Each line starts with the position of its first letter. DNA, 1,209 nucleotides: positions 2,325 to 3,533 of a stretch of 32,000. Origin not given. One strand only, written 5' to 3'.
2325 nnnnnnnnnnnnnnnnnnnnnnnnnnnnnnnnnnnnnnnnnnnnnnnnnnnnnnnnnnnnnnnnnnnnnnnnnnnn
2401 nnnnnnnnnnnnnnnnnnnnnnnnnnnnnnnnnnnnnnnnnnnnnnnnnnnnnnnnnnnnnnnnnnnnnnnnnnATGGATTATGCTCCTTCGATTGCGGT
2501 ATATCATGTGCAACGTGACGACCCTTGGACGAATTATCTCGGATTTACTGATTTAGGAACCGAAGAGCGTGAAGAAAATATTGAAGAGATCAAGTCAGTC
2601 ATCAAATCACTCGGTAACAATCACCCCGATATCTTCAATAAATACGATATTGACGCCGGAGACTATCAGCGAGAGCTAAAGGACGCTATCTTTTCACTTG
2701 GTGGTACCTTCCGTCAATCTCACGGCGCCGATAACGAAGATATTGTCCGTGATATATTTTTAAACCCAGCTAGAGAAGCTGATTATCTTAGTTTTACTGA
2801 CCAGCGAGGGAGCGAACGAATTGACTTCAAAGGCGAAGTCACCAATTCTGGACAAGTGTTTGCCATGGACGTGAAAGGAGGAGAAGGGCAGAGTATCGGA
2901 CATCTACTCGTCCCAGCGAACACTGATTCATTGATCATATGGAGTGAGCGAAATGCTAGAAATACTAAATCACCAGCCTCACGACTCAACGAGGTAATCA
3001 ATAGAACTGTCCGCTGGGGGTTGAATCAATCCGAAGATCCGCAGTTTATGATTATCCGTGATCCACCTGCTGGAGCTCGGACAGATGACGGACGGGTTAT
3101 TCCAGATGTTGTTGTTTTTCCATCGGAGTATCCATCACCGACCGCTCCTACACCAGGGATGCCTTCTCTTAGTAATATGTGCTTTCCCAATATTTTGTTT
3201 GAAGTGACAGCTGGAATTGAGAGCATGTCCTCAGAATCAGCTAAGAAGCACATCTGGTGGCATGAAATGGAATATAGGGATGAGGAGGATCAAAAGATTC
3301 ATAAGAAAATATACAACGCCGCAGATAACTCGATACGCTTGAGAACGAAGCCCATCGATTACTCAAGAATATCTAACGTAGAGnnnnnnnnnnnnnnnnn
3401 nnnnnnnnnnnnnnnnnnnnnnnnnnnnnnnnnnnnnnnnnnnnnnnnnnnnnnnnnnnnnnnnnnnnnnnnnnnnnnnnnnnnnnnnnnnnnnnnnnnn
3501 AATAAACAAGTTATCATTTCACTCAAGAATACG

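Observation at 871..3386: Motif-less methyltransferase paralogue translationally coupled to an active SPPY methyltransferase, followed by a PD-(D/E)xK ORFan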

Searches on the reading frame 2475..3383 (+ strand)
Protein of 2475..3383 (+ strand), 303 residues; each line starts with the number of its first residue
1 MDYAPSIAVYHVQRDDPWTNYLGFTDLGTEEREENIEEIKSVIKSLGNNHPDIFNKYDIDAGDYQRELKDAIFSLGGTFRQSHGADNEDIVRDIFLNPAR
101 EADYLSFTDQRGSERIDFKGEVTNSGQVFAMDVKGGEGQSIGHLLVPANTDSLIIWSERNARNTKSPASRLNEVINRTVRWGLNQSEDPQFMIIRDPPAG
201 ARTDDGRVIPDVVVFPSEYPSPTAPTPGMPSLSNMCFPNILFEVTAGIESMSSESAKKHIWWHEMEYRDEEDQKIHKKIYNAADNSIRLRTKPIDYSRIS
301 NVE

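Call 3: search_protein_families(library=pfam, proteins=[window:2475-3383:+], max_evalue=1)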
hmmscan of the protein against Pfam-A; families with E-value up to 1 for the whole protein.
window:2475-3383:+ (303 aa): 0 families

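Call 6: search_protein_families(library=ncbifam, proteins=[window:2475-3383:+], max_evalue=1)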
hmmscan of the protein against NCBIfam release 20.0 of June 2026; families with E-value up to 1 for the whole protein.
window:2475-3383:+ (303 aa): 0 families

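Call 7: search_protein_families(library=padloc, proteins=[window:2475-3383:+], max_evalue=1)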
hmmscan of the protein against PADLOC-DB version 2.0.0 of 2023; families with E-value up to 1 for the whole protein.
window:2475-3383:+ (303 aa): 0 families

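Call 14: find_homologous_proteins(query=window:2475-3383:+, max_evalue=0.01)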
Query window:2475-3383:+ (303 aa): 139 proteins with E <= 0.01 among 615 candidates; the best 120 are listed.
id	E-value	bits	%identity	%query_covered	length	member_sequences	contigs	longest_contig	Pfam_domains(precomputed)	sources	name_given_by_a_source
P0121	3.1e-204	695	100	100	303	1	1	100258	-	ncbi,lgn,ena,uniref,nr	ncbi:hypothetical protein [Haloquadratum walsbyi]|uniref:Uncharacterized protein n=1 Tax=Haloquadrat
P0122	7.7e-172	589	84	100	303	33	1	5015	-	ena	-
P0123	8.6e-163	559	84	96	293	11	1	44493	-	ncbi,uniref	ncbi:hypothetical protein [Haloarcula rubripromontorii]|uniref:hypothetical protein n=1 Tax=Haloarcu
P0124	2.9e-160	551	81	96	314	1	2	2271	-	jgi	jgi:hypothetical protein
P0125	4.9e-159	547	81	96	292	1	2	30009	-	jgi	jgi:hypothetical protein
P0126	3.4e-158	544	82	96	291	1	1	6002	-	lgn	-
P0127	3.2e-157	541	80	96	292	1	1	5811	-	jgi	-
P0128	2.0e-156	538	82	96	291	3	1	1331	-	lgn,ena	-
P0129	9.7e-151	519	77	95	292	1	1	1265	-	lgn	-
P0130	2.3e-144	498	73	95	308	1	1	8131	-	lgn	-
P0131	2.9e-144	498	73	95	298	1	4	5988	-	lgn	-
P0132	9.1e-144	496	75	95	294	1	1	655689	-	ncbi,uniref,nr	ncbi:hypothetical protein [Halostella salina]|uniref:hypothetical protein n=1 Tax=Halostella salina 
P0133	1.2e-142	493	71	97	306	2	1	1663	-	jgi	jgi:hypothetical protein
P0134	1.6e-142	492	73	95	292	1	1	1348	-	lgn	-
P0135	1.7e-142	492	73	95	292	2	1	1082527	-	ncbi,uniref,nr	ncbi:hypothetical protein [Halopiger djelfimassiliensis]|uniref:hypothetical protein n=1 Tax=Halopig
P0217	2.5e-112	393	60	95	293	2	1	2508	-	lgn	-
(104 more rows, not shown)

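Call 17: search_solved_structures(query=A2, max_evalue=10, show_alignments=2)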
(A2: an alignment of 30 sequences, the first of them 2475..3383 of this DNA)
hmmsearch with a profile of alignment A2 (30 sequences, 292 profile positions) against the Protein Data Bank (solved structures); distinct sequences matched with E-value up to 10: 6.
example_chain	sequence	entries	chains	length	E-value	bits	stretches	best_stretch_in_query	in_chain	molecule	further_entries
5ijg_A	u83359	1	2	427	0.8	12.3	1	88-129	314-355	Cys/Met metabolism pyridoxal-phosphate-dependent enzyme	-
3ty3_A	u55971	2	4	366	1.2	11.7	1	123-167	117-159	Probable homoisocitrate dehydrogenase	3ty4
8sgc_P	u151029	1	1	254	1.2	11.7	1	12-97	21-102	Phosducin-like protein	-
8sh9_P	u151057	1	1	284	1.5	11.3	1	12-97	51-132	Phosducin-like protein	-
8sff_P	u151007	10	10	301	1.7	11.2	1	12-97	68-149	Phosducin-like protein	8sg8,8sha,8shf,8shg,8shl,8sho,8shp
9noc_P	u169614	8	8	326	1.9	11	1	12-97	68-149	Phosducin-like protein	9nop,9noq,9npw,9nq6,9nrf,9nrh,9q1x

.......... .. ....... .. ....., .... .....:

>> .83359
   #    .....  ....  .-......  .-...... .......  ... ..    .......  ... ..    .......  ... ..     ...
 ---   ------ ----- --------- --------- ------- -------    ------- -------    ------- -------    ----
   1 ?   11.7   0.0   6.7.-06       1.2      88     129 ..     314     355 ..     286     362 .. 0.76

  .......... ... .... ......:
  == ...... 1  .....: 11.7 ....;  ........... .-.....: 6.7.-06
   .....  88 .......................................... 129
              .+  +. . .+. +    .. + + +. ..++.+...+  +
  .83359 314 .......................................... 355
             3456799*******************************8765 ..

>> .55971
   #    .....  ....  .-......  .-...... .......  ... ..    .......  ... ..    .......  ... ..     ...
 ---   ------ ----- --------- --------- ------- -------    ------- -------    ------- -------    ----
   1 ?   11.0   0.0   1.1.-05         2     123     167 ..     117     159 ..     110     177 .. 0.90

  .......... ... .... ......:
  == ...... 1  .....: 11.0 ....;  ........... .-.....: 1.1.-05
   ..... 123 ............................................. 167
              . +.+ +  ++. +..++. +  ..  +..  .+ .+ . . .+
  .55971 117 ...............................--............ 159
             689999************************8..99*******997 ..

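Call 24: predict_structure(alignment_id=A2)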
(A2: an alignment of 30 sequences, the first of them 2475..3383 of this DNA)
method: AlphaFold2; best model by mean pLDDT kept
length: 303 residues; sequences in the alignment: 30
mean_pLDDT: 78.6   pTM: 0.74
mean pLDDT of the five models: 78.6, 76.1, 75.6, 72.9, 70.6
residues with pLDDT >= 90: 115; 70-90: 98; 50-70: 67; < 50: 23
segments of 3 or more residues with pLDDT < 50: 1-14, 77-84
pLDDT, mean of each block of 10 residues (from residue 1): 35 61 73 64 70 65 59 47 62 95 95 80 94 73 79 88 73 85 87 83 84 93 92 90 92 93 93 90 94 78 51
secondary structure, 60 per line:
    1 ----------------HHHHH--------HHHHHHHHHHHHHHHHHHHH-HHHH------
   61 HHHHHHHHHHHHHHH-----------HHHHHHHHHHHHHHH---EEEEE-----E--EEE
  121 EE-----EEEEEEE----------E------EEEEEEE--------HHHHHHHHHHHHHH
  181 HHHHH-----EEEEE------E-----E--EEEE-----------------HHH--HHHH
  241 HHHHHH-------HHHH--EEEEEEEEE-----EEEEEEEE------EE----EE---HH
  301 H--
elements in order: H17-21 H30-49 H51-54 H61-75 H87-101 E105-109 E118-122 E128-134 E152-158 H167-185 E191-195 E211-214 H237-246 H254-257 E260-268 E274-281

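Call 27: fold_search(model_id=the predicted structure, library=pdb)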
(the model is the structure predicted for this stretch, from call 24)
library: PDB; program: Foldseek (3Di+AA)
matches with E <= 10: 350; with E <= 0.001: 0
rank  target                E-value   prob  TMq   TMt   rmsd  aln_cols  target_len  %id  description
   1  2fco_B                1.8e-02  0.91  0.18  0.32   9.0       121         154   12  Crystal Structure of Bacillus stearothermophilus PrfA-Holliday Junction Resolvase (released 2006-11-21)
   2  2fco_A                2.1e-02  0.89  0.18  0.32   9.0       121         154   12  Crystal Structure of Bacillus stearothermophilus PrfA-Holliday Junction Resolvase (released 2006-11-21)
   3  1zp7_B                4.7e-02  0.75  0.17  0.31   9.0       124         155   10  The structure of Bacillus subtilis RecU Holliday junction resolvase and its role in substrate selection and sequence s (released 2005-09-20)
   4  7tcb_B                6.3e-02  0.30  0.17  0.26  13.4       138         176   14  Crystal Structure of the YaeQ Family Protein VPA0551 from Vibrio parahaemolyticus (released 2022-01-05)
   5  1y1o_A                7.1e-02  0.47  0.16  0.27   9.4       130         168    9  X-ray crystal Structure of Penicillin-binding protein-related factor A from Bacillus stearothermophilus (released 2004-12-07)
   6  2eo0_B                1.2e-01  0.57  0.19  0.40   8.0       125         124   11  Crystal Structure of Holliday Junction Resolvase ST1444 (released 2007-10-02)
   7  1zp7_A                1.2e-01  0.54  0.17  0.31   9.3       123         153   10  The structure of Bacillus subtilis RecU Holliday junction resolvase and its role in substrate selection and sequence s (released 2005-09-20)
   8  1rzn_B                1.3e-01  0.41  0.15  0.28  12.2       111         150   11  Crystal Structure of Penicillin-binding protein-related factor A from Bacillus Subtilis. (released 2004-11-30)
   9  5i6f_B                1.5e-01  0.23  0.26  0.09  15.6       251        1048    9  Crystal structure of C-terminal variant 1 of Chaetomium thermophilum acetyl-CoA carboxylase (released 2016-04-20)
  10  1rzn_A                1.6e-01  0.51  0.17  0.32   9.1       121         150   10  Crystal Structure of Penicillin-binding protein-related factor A from Bacillus Subtilis. (released 2004-11-30)
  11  1fok_A                1.6e-01  0.25  0.19  0.12  12.5       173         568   14  STRUCTURE OF RESTRICTION ENDONUCLEASE FOKI BOUND TO DNA (released 1997-12-03)
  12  9qcc_M                1.7e-01  0.28  0.20  0.16   7.4       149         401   13  Activated XauSPARDA filament assembly with bound dsDNA substrate (released 2025-12-17)
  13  5trc_A                2.1e-01  0.20  0.29  0.22  13.7       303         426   12  Crystal structure of phosphorylated AC3-AC5 domains of yeast acetyl-CoA carboxylase (released 2016-12-07)
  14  1gef_E                2.2e-01  0.30  0.19  0.41   8.5       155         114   11  Crystal structure of the archaeal holliday junction resolvase HJC (released 2001-03-21)
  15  2czr                  2.2e-01  0.15  0.19  0.24  16.5       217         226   10  Crystal structure of TBP-interacting protein (Tk-TIP26) and implications for its inhibition mechanism of the interaction (released 2006-02-14)
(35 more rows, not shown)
